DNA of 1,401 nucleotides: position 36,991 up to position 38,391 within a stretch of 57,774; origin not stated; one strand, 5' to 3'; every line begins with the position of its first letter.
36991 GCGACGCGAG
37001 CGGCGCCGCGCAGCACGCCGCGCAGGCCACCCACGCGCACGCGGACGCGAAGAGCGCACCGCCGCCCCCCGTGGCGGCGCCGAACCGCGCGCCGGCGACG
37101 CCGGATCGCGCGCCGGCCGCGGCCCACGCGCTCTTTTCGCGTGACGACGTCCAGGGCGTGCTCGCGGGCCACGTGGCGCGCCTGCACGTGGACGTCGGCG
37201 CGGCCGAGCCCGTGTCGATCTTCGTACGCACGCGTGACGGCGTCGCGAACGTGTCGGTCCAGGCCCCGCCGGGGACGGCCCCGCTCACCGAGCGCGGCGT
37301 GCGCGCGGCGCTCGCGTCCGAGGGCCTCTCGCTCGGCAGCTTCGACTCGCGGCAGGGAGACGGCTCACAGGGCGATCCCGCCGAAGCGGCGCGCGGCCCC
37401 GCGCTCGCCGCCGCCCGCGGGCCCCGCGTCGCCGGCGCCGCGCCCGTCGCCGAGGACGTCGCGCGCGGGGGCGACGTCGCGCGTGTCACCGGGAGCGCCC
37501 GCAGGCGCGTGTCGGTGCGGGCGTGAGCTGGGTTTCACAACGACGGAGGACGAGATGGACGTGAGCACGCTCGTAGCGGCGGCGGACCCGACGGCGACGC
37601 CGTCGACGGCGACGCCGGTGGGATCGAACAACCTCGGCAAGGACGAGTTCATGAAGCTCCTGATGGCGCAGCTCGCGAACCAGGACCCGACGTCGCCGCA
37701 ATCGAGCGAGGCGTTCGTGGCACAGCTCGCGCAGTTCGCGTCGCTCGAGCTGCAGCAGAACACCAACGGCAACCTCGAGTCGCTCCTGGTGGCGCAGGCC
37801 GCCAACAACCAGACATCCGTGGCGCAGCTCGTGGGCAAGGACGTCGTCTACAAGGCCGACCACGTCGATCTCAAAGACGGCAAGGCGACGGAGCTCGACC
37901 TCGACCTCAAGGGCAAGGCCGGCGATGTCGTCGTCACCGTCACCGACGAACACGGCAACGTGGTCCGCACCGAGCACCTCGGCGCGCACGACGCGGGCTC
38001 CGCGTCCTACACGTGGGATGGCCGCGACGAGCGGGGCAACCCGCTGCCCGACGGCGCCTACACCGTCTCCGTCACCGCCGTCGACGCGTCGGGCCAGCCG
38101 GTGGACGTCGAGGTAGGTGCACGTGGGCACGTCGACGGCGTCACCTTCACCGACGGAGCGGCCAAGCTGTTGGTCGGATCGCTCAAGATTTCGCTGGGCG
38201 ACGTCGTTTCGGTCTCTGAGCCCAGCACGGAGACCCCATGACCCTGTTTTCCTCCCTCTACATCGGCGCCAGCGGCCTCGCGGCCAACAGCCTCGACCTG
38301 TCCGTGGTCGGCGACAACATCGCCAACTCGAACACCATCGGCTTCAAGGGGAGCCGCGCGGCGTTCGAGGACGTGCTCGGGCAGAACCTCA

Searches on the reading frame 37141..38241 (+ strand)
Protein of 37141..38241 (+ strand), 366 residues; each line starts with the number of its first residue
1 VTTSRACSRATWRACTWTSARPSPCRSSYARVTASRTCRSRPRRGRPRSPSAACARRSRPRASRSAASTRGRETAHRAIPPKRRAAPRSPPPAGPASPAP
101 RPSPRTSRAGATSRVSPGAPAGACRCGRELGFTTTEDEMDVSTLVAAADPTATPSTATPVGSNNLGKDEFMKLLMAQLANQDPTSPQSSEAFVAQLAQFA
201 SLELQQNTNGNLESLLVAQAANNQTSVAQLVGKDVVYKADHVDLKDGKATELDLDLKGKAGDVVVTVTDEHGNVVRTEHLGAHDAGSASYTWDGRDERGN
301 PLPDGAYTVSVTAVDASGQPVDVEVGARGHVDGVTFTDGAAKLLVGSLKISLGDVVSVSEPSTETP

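Call 29: search_protein_families(library=pfam, proteins=[window:37141-38241:+], max_evalue=0.001)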
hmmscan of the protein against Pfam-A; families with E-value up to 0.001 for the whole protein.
window:37141-38241:+ (366 aa): 3 families
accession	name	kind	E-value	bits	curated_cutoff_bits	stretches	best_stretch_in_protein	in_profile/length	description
PF13860.13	FlgD_ig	-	1.6e-22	79.7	27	1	245-316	7-78/79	FlgD Ig-like domain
PF03963.19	FlgD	-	1.3e-18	67.3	27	1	153-214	14-75/75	Flagellar hook capping protein - N-terminal region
PF13861.12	FLgD_tudor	-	2e-07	31.5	26.9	1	223-355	2-57/58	FlgD Tudor-like domain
